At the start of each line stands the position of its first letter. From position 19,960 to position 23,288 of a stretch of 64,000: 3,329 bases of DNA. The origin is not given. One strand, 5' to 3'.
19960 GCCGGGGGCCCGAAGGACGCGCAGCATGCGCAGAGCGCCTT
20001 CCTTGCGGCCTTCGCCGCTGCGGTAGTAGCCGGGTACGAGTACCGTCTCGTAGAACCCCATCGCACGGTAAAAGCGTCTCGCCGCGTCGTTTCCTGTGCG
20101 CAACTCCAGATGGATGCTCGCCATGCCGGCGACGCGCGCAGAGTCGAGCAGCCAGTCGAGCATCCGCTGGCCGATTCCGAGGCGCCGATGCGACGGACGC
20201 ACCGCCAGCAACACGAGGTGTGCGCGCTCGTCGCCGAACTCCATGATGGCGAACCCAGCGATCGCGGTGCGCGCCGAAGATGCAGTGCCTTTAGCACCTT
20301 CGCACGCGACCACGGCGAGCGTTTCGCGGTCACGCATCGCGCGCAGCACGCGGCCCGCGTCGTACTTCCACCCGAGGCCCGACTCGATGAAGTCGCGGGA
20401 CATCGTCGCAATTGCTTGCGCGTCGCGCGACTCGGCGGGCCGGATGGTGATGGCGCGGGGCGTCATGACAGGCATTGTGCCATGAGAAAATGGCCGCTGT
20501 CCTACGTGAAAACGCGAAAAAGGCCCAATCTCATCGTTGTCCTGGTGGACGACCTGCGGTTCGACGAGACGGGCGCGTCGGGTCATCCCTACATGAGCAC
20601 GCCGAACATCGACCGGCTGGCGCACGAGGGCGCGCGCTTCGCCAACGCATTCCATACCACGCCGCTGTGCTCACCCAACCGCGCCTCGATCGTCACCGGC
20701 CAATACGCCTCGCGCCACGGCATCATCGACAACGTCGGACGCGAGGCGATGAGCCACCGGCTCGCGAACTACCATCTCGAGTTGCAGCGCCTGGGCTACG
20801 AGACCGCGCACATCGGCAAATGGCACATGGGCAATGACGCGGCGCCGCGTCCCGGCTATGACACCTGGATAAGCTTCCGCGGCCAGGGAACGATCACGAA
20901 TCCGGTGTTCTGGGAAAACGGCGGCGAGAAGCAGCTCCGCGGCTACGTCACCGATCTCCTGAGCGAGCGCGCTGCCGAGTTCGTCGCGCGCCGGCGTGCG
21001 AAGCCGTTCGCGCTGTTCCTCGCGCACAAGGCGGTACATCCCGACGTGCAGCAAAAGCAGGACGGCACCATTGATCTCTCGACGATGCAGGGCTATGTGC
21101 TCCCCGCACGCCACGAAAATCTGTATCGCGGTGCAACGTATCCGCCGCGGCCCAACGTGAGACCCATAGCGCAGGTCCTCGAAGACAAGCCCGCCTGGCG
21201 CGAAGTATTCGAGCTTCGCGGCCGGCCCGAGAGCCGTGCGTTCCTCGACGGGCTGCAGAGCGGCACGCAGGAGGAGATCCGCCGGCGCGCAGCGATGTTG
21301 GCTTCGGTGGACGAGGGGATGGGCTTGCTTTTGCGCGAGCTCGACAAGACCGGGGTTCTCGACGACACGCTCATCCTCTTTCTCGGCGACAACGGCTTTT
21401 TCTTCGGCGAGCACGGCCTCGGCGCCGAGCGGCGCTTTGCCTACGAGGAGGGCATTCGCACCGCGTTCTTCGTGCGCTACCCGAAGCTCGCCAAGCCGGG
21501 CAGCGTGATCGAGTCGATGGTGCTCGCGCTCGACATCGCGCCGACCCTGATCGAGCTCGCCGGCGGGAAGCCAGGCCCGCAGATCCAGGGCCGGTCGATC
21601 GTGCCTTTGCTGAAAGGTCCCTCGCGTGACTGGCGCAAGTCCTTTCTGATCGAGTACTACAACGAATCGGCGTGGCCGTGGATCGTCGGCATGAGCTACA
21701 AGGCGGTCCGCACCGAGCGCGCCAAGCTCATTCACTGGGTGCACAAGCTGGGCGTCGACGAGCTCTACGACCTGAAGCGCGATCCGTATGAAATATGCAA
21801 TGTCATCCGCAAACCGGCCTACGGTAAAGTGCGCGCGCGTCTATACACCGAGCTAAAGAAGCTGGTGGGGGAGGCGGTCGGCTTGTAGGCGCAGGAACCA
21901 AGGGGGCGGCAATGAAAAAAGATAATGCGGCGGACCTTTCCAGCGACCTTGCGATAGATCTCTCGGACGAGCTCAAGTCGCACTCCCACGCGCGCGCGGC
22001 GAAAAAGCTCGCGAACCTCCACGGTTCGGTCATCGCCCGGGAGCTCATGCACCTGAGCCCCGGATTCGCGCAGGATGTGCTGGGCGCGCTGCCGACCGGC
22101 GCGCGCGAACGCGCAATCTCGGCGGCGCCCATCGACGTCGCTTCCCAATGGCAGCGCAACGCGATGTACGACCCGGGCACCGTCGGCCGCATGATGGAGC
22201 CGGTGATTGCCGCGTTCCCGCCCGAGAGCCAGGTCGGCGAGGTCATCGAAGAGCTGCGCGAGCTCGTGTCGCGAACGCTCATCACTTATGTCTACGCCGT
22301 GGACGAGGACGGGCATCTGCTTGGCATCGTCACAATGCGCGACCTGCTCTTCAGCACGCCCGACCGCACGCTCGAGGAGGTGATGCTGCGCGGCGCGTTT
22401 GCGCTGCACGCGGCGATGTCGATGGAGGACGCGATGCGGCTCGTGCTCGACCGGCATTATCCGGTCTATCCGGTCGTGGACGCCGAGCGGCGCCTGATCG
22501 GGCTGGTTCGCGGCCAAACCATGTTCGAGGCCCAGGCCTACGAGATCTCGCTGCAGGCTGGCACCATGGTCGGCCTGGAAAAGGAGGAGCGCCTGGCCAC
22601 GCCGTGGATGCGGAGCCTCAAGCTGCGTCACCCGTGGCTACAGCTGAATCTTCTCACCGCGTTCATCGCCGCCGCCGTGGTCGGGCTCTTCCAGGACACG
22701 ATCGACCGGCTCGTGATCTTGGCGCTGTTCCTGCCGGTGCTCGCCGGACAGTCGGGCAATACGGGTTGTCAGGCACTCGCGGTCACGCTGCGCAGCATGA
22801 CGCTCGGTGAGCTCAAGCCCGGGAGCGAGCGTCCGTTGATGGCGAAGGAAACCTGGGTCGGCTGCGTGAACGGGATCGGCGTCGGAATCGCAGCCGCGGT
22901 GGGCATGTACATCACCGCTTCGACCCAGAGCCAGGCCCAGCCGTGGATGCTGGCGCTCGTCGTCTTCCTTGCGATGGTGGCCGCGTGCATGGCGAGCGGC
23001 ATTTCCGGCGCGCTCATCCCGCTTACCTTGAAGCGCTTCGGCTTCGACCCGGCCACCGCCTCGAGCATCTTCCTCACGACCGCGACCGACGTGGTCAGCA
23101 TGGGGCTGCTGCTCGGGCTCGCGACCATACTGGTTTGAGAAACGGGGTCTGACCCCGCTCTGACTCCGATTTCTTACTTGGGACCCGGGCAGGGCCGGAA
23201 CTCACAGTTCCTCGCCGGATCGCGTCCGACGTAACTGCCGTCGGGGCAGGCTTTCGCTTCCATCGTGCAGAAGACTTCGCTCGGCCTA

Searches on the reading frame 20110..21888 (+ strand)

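Call 61: search_protein_families(library=pfam, proteins=[window:20110-21888:+], max_evalue=0.00001)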
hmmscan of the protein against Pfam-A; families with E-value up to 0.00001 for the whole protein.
window:20110-21888:+ (592 aa): 3 families
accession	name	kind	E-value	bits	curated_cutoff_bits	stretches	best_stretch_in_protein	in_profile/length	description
PF00884.28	Sulfatase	-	2e-43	149.3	25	1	139-485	1-300/301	Sulfatase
PF16347.10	SGSH_C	-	1.3e-34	120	29.3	1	433-585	1-151/154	N-sulphoglucosamine sulphohydrolase, C-terminal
PF01663.27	Phosphodiest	-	5.5e-13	49.7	23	1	141-279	1-119/342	Type I phosphodiesterase / nucleotide pyrophosphatase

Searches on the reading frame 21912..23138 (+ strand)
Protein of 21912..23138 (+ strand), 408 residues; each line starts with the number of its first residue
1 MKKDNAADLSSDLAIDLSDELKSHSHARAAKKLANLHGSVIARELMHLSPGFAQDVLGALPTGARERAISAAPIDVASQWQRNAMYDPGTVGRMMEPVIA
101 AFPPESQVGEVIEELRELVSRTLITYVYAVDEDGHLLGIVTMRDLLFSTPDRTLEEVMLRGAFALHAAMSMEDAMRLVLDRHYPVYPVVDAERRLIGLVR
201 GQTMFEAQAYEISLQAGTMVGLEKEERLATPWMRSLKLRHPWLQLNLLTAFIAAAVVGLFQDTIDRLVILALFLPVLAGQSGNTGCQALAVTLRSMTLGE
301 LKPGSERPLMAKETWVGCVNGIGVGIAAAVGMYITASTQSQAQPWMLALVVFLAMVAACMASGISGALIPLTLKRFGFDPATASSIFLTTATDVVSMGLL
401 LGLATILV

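Call 61: search_protein_families(library=pfam, proteins=[window:21912-23138:+], max_evalue=0.00001)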
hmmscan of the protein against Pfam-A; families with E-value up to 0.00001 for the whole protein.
window:21912-23138:+ (408 aa): 2 families
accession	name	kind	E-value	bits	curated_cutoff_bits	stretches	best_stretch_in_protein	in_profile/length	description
PF01769.21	MgtE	-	3.9e-28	98.7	27.6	1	274-403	1-125/125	Divalent cation transporter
PF00571.33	CBS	-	5.6e-15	55.8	24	1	91-146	1-52/57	CBS domain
